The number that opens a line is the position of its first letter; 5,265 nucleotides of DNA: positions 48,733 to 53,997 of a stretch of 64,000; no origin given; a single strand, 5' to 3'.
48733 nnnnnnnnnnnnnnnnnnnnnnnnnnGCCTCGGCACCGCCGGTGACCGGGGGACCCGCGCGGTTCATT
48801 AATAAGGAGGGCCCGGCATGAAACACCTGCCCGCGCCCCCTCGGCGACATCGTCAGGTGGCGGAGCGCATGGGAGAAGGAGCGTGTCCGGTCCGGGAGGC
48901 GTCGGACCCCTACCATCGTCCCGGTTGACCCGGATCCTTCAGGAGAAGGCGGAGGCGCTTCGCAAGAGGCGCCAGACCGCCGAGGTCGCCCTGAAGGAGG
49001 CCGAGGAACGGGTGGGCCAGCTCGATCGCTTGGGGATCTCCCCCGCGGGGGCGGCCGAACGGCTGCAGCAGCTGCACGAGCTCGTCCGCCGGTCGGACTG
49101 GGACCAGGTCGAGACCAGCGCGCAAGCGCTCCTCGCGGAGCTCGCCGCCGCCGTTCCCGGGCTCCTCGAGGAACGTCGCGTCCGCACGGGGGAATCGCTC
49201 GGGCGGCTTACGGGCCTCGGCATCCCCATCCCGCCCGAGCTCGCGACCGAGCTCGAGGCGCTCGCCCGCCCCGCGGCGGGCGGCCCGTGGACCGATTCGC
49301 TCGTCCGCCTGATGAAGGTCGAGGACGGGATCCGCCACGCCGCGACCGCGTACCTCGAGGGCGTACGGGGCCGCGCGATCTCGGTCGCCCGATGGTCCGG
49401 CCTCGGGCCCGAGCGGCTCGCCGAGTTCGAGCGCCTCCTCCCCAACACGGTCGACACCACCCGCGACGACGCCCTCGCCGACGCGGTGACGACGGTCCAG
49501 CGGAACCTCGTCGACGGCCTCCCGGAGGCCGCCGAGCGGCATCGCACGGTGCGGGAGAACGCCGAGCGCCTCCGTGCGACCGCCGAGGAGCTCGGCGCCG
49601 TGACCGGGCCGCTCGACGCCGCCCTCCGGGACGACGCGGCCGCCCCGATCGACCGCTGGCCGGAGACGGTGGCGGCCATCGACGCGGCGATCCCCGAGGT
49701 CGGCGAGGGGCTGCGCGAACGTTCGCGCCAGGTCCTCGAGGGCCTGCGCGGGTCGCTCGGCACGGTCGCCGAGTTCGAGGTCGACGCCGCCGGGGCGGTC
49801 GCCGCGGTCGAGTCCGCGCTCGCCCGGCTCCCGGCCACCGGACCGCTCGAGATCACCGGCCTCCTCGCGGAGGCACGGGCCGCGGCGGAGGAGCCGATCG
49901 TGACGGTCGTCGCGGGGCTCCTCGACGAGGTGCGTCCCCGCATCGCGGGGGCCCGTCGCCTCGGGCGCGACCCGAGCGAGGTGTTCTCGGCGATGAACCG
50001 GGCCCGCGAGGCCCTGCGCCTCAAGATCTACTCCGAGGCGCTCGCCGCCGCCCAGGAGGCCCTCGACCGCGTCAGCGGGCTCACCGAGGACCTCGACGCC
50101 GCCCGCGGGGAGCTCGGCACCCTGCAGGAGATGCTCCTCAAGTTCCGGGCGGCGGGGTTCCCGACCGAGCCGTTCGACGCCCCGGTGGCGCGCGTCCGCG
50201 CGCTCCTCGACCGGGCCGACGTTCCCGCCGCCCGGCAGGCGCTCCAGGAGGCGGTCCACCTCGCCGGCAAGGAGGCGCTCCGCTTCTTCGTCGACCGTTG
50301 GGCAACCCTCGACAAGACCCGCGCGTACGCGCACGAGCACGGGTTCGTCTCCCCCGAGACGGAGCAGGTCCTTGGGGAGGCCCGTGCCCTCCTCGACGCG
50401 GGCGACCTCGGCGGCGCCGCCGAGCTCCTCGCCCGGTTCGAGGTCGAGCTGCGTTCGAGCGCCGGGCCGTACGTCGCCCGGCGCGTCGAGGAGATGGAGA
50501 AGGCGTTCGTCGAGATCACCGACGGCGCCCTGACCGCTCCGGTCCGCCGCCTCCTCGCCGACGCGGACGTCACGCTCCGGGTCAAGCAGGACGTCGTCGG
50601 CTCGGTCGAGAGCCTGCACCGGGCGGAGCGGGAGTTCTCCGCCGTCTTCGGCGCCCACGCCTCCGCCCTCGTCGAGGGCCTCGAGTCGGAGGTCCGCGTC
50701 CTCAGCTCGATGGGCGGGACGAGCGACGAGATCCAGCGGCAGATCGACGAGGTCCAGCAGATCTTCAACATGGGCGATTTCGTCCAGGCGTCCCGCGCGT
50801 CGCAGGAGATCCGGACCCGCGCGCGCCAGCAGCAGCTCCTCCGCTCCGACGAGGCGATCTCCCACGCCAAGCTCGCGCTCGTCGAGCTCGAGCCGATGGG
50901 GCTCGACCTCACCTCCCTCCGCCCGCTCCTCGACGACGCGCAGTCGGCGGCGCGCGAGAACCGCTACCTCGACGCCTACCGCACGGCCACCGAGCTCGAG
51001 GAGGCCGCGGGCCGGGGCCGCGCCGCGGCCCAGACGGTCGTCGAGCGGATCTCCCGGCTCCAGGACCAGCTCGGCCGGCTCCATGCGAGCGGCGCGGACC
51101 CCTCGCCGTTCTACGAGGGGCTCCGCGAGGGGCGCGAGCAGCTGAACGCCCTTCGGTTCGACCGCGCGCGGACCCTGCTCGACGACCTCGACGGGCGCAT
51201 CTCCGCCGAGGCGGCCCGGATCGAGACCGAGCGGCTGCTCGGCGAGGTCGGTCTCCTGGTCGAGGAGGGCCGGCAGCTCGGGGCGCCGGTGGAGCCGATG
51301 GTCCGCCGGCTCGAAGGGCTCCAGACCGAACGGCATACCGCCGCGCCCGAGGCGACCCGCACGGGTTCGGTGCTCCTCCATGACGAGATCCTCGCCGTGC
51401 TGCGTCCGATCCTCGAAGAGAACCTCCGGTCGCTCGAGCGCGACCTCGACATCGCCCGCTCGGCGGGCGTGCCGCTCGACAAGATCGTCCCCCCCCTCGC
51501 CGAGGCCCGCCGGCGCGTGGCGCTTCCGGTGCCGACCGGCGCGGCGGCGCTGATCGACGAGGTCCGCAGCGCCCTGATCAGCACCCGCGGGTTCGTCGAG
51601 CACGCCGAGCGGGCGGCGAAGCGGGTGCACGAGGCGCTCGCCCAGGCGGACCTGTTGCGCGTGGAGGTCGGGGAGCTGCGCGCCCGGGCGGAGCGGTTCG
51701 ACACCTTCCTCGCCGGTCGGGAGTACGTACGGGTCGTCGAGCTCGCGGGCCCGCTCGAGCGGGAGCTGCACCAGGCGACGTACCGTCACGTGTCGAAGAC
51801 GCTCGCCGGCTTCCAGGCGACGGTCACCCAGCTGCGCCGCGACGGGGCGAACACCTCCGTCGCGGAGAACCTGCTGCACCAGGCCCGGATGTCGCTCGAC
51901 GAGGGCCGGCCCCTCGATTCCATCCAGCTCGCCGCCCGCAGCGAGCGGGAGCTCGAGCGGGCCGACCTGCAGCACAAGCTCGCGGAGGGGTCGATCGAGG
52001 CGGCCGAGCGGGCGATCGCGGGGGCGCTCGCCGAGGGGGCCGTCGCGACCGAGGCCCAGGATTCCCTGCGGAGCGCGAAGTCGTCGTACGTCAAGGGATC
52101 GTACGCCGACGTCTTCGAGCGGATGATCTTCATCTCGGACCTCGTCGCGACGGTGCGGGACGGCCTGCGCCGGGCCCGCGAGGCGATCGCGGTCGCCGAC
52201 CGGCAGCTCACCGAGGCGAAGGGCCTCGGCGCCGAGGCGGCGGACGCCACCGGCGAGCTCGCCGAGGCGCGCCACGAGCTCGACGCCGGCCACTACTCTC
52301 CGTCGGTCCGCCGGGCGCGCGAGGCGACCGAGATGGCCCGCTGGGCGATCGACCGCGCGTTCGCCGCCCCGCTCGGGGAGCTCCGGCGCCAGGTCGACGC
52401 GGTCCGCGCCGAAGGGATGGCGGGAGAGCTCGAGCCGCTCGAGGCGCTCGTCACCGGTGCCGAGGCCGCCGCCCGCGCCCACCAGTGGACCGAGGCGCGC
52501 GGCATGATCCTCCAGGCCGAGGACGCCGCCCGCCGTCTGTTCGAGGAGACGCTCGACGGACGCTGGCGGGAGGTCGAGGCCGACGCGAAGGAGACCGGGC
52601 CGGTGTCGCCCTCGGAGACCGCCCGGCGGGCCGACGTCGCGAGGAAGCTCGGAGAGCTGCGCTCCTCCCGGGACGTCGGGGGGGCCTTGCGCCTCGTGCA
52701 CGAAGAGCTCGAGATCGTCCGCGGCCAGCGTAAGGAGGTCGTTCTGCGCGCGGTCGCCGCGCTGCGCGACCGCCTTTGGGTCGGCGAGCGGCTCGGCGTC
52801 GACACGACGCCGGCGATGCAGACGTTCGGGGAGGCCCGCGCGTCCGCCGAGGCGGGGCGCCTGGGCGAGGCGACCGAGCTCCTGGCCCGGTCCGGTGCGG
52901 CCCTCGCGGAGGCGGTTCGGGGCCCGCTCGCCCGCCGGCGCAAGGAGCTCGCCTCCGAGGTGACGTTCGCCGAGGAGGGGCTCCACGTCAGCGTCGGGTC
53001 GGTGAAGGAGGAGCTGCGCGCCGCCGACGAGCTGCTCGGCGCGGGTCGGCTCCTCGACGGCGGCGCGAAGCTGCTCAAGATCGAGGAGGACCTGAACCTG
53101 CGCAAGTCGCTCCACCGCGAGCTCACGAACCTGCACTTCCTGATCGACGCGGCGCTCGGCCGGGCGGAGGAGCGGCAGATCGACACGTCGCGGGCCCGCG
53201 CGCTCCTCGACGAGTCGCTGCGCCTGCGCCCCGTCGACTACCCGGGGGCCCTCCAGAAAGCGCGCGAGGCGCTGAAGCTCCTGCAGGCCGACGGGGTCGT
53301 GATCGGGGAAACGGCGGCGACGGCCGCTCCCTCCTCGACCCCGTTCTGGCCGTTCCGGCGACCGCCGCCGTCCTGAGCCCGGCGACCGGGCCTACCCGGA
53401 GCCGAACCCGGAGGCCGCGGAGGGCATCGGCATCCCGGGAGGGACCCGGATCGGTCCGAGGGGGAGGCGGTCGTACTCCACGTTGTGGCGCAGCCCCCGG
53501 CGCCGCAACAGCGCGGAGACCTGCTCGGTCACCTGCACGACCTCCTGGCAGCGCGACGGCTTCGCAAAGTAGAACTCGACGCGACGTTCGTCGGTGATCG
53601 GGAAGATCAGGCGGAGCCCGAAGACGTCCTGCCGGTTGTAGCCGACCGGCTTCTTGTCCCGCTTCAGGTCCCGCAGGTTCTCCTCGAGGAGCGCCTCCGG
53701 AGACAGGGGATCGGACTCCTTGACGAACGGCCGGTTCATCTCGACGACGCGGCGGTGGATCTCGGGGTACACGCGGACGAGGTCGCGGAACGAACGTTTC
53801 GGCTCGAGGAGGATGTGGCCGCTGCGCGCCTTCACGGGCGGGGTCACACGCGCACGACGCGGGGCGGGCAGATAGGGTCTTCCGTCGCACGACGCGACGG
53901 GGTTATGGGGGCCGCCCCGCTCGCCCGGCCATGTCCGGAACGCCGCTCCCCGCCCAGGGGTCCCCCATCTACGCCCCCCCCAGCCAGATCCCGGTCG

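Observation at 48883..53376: Giant 1497-aa alpha-helical protein built from a recurring LLD-x-GD...A...LL module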

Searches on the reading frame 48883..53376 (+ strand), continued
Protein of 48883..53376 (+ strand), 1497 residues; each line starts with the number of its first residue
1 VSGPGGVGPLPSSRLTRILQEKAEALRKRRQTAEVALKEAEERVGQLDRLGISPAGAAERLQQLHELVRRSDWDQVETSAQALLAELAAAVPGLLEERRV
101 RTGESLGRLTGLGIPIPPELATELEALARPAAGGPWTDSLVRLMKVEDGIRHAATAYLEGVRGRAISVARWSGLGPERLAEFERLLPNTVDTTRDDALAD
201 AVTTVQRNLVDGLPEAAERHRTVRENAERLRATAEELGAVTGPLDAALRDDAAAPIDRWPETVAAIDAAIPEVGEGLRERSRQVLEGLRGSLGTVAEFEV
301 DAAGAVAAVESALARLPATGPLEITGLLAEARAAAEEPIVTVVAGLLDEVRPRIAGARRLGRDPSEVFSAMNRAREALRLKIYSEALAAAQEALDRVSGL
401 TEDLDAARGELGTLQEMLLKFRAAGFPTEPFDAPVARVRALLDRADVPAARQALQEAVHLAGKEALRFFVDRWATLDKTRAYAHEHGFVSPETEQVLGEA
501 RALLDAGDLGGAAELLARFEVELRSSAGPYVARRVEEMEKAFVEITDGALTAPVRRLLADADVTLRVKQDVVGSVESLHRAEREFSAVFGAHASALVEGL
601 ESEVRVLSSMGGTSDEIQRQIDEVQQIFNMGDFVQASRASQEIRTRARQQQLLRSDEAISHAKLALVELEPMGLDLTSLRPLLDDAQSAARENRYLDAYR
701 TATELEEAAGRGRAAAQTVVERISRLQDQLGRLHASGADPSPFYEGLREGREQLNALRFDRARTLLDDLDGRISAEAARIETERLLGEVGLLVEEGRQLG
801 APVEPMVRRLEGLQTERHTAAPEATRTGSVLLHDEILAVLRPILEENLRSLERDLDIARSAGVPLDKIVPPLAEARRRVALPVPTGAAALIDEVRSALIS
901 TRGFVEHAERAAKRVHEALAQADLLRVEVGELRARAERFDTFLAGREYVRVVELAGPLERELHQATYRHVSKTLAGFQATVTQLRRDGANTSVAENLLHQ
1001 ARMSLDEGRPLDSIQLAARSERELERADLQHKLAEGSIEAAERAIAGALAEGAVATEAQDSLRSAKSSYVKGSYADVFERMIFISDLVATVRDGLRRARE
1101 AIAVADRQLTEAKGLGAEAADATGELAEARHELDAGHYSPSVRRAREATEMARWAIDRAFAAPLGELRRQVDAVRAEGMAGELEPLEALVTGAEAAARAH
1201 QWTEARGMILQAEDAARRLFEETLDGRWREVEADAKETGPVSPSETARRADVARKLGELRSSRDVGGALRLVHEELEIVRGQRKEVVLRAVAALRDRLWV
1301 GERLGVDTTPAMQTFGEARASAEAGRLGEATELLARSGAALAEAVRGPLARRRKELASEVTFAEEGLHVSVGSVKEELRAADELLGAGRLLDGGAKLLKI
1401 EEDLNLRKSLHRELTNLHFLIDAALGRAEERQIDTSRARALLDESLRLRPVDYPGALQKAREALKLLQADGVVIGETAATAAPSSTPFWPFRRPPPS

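Call 84: list_cluster_members(proteins=[P0167, P0173, P0174, P0182, P0183, P0190, P0193, P0197, P0200, P0207])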
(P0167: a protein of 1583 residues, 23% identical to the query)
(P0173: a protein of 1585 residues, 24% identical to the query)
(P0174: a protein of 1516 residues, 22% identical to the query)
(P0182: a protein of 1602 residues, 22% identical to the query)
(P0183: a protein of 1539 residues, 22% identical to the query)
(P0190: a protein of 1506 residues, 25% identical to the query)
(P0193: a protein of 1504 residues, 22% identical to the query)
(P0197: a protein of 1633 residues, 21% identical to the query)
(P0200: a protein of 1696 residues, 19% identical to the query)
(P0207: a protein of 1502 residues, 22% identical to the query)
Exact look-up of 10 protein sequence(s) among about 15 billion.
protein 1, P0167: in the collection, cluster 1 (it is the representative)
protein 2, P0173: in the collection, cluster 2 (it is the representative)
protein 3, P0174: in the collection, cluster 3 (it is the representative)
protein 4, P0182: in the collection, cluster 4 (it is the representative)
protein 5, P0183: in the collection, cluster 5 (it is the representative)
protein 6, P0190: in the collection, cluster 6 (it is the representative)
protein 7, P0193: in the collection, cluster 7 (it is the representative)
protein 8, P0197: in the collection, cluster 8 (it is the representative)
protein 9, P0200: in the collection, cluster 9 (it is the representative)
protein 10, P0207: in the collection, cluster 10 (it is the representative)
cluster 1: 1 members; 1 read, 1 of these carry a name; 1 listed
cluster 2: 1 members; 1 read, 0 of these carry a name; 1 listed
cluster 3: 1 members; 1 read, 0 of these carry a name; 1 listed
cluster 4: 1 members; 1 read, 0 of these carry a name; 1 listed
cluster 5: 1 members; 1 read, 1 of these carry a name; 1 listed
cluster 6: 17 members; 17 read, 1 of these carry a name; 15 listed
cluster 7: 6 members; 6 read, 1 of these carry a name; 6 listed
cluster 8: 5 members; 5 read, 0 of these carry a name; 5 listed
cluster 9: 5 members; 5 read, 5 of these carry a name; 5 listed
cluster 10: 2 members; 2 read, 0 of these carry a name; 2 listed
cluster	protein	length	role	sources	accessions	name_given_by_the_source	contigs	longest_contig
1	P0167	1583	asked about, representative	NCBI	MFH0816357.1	MAG: hypothetical protein V1934_06035 [Methanobacteriota archaeon]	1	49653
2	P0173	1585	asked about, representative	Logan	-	-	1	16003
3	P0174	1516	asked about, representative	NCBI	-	-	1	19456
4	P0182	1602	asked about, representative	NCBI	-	-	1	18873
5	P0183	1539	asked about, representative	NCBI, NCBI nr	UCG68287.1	MAG: hypothetical protein JSV09_10750 [Thermoplasmata archaeon]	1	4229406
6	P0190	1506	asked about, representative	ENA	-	-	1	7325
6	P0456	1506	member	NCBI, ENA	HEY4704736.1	MAG TPA: hypothetical protein VII27_03245 [Thermoplasmata archaeon]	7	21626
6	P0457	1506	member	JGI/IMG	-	-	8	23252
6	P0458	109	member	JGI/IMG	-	-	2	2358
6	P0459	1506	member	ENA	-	-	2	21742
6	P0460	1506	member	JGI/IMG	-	-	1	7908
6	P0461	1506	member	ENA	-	-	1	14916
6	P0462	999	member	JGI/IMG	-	-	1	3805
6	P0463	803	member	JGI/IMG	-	-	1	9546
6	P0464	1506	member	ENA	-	-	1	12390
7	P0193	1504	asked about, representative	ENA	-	-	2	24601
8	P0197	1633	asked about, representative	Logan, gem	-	-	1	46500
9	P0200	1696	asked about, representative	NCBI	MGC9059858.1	MAG: hypothetical protein ACP5JR_01280, partial [Thermoplasmata archaeon]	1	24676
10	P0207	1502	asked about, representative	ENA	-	-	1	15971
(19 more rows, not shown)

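Call 86: search_protein_families(library=padloc, proteins=[window:48883-53373:+, P0163], max_evalue=0.01)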
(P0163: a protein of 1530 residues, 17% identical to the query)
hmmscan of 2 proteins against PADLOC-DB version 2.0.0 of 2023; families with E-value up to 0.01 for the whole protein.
window:48883-53373:+ (1497 aa): 0 families

P0163 (1530 aa): 0 families
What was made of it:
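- Closest known: Phage tape-measure proteins and other long helical rulers. Different: There are no PADLOC hits (call 86).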

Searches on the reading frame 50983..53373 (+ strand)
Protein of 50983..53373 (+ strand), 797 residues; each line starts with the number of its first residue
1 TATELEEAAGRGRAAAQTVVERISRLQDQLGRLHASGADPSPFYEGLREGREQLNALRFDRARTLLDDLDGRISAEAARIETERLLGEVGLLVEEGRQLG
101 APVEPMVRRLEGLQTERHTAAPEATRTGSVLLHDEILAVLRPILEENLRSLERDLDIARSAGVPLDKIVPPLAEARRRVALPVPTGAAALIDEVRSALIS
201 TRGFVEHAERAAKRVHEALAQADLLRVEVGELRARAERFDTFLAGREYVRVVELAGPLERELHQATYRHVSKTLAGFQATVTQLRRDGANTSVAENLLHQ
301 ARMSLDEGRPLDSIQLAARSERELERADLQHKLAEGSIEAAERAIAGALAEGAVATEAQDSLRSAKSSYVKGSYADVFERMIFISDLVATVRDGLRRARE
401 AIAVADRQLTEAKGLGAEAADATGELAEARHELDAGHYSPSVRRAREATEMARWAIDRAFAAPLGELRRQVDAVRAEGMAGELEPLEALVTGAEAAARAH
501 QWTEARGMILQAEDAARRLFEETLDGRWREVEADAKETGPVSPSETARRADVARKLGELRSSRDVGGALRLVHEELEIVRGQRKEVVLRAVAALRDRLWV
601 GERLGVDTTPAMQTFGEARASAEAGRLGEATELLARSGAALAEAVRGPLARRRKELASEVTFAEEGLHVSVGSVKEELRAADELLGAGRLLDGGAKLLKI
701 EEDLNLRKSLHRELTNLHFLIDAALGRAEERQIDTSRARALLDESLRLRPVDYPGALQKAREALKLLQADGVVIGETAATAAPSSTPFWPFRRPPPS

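Call 31: predict_structure(alignment_id=A3)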
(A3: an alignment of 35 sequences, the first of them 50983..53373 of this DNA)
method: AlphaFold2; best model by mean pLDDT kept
length: 797 residues; sequences in the alignment: 35
mean_pLDDT: 85.7   pTM: 0.43
mean pLDDT of the five models: 85.7, 85.1, 83.9, 82.2, 81.4
residues with pLDDT >= 90: 346; 70-90: 373; 50-70: 50; < 50: 28
segments of 3 or more residues with pLDDT < 50: 775-794
pLDDT, mean of each block of 10 residues (from residue 1): 53 58 74 80 69 62 62 87 92 89 92 90 91 93 90 81 78 88 87 81 76 92 90 92 85 89 93 92 86 93 93 93 90 94 94 91 94 92 95 95 96 92 96 94 97 92 90 85 90 92 92 91 89 83 86 91 87 90 89 88 86 92 88 91 89 89 84 87 88 90 88 88 85 86 88 86 86 47 35 45
secondary structure, 60 per line:
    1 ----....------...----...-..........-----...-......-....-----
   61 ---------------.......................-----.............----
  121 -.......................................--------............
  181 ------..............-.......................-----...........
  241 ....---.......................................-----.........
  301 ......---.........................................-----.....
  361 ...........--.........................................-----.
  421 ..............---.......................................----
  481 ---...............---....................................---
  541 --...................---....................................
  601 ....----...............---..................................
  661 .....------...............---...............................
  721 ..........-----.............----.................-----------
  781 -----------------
elements in order (helices of 4 or more, strands of 3 or more residues): H5-8 H26-35 H45-50 H52-55 H76-98 H104-116 H122-160 H169-180 H187-200 H202-224 H230-244 H248-286 H292-306 H310-350 H356-371 H374-414 H420-434 H438-476 H484-498 H502-537 H543-561 H565-604 H609-623 H627-665 H672-686 H690-730 H736-748 H753-769
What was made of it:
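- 53347..53367 (+): C-terminal tail motif W-P-F-R-R-P-P (residues 1489-1495), after a disordered linker (1475-1488). It replaces the RING-like zinc finger of distant homologs. Call 31: pLDDT below 50.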

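Call 47: fold_search(model_id=the predicted structure, library=pdb)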
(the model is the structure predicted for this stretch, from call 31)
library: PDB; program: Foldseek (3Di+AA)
matches with E <= 10: 39; with E <= 0.001: 0
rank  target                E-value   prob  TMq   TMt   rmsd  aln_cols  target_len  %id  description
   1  7nyx_A                1.5e+00  0.02  0.07  0.05  105.3       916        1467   15  Cryo-EM structure of the MukBEF-MatP-DNA monomer (closed conformation) (released 2021-07-07)
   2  7uni_A                1.9e+00  0.12  0.07  0.17  23.6       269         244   17  De novo designed chlorophyll dimer protein with Zn pheophorbide a methyl ester, SP2-ZnPPaM (released 2023-04-19)
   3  7uni_C                2.6e+00  0.16  0.08  0.25  19.1       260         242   14  De novo designed chlorophyll dimer protein with Zn pheophorbide a methyl ester, SP2-ZnPPaM (released 2023-04-19)
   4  7z8f_e                2.6e+00  0.06  0.13  0.05  32.1       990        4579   10  Composite structure of dynein-dynactin-BICDR on microtubules (released 2022-07-27)
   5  9gm7_A                2.7e+00  0.01  0.07  0.05  104.1       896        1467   14  MukBEF in a nucleotide-bound state with open neck gate (monomer) (released 2025-03-26)
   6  7uni_D                3.0e+00  0.10  0.08  0.21  20.7       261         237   14  De novo designed chlorophyll dimer protein with Zn pheophorbide a methyl ester, SP2-ZnPPaM (released 2023-04-19)
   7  7unh_B                3.2e+00  0.07  0.07  0.16  23.5       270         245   20  De novo designed chlorophyll dimer protein in apo state, SP2 (released 2023-04-19)
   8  8ubg_A                3.2e+00  0.06  0.07  0.18  30.9       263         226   16  DpHF19 filament (released 2024-04-10)
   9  7rmx                  3.5e+00  0.10  0.07  0.22  21.5       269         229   16  Structure of De Novo designed tunable symmetric protein pockets (released 2022-08-03)
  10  9y6s_5a               3.6e+00  0.02  0.10  0.07  31.5      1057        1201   12  96-nm repeat of the Leishmania tarentolae doublet microtubule (released 2025-12-17)
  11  7unh_A                4.1e+00  0.06  0.07  0.16  23.4       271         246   17  De novo designed chlorophyll dimer protein in apo state, SP2 (released 2023-04-19)
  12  6bpp_B                4.1e+00  0.03  0.07  0.09  38.5       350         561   12  E. coli MsbA in complex with LPS and inhibitor G092 (released 2018-05-02)
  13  8w20_A                4.1e+00  0.03  0.11  0.12  85.4       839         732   15  Umb1 umbrella toxin particle (released 2024-04-17)
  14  9qe0_B                4.5e+00  0.01  0.07  0.05  100.8       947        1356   12  Neobacillus vireti Wadjet-II JetABC dimer (released 2025-06-25)
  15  6raf_B                4.7e+00  0.04  0.07  0.09  33.1       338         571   15  Heterodimeric ABC exporter TmrAB in inward-facing narrow conformation under turnover conditions (released 2019-07-31)
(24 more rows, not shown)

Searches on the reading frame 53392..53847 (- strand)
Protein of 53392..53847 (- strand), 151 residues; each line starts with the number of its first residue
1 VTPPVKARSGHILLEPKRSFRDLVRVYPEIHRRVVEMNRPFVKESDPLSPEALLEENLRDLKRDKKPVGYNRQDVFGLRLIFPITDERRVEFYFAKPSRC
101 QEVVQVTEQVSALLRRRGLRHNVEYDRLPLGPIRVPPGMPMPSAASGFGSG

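Call 8: search_protein_families(library=pfam, proteins=[window:53392-53847:-], max_evalue=0.01)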
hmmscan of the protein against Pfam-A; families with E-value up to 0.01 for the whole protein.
window:53392-53847:- (151 aa): 0 families

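Call 42: search_protein_families(library=pfam, proteins=[window:53392-53847:-], max_evalue=0.1)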
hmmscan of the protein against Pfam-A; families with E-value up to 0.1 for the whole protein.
window:53392-53847:- (151 aa): 0 families

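Call 43: search_protein_families(library=ncbifam, proteins=[window:53392-53847:-], max_evalue=0.1)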
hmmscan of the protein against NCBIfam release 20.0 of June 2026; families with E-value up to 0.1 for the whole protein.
window:53392-53847:- (151 aa): 0 families

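Call 75: find_homologous_proteins(query=window:53392-53847:-, max_evalue=0.001)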
Query window:53392-53847:- (151 aa): 204 proteins with E <= 0.001 among 279 candidates; the best 120 are listed.
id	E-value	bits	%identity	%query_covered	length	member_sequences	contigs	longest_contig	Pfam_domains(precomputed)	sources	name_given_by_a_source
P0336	4.3e-85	301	89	100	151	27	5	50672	-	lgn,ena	-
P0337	6.6e-84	297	89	100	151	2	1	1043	-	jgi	jgi:hypothetical protein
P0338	1.1e-82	293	85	100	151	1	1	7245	-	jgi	jgi:hypothetical protein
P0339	2.0e-82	292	85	100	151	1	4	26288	-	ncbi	-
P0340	1.1e-81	290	89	97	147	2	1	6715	-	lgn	-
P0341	4.9e-80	285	85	100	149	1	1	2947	-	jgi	-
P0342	1.1e-79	283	85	100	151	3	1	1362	-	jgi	jgi:hypothetical protein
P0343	3.1e-78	279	88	86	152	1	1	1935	-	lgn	-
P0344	4.3e-78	278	85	100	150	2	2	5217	-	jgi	-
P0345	5.1e-78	278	83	100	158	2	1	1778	-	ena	-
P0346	5.7e-78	278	82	100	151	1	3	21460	-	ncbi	-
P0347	1.6e-77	276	87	86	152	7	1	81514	-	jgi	jgi:hypothetical protein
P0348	2.9e-77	276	83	98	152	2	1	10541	-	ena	-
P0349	4.4e-77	275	81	100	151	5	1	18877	-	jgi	jgi:hypothetical protein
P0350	2.4e-76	273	83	99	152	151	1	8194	-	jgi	-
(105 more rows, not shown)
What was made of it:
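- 53392..53847 (-): Conserved convergent neighbour: a 151-aa protein of unknown function, with no Pfam, NCBIfam or PADLOC match. All 204 homologs are Thermoplasmata hypothetical proteins (call 75).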

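Call 86: search_protein_families(library=padloc, proteins=[window:53392-53847:-], max_evalue=0.01)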
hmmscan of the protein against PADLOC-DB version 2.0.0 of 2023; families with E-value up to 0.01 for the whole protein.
window:53392-53847:- (151 aa): 0 families
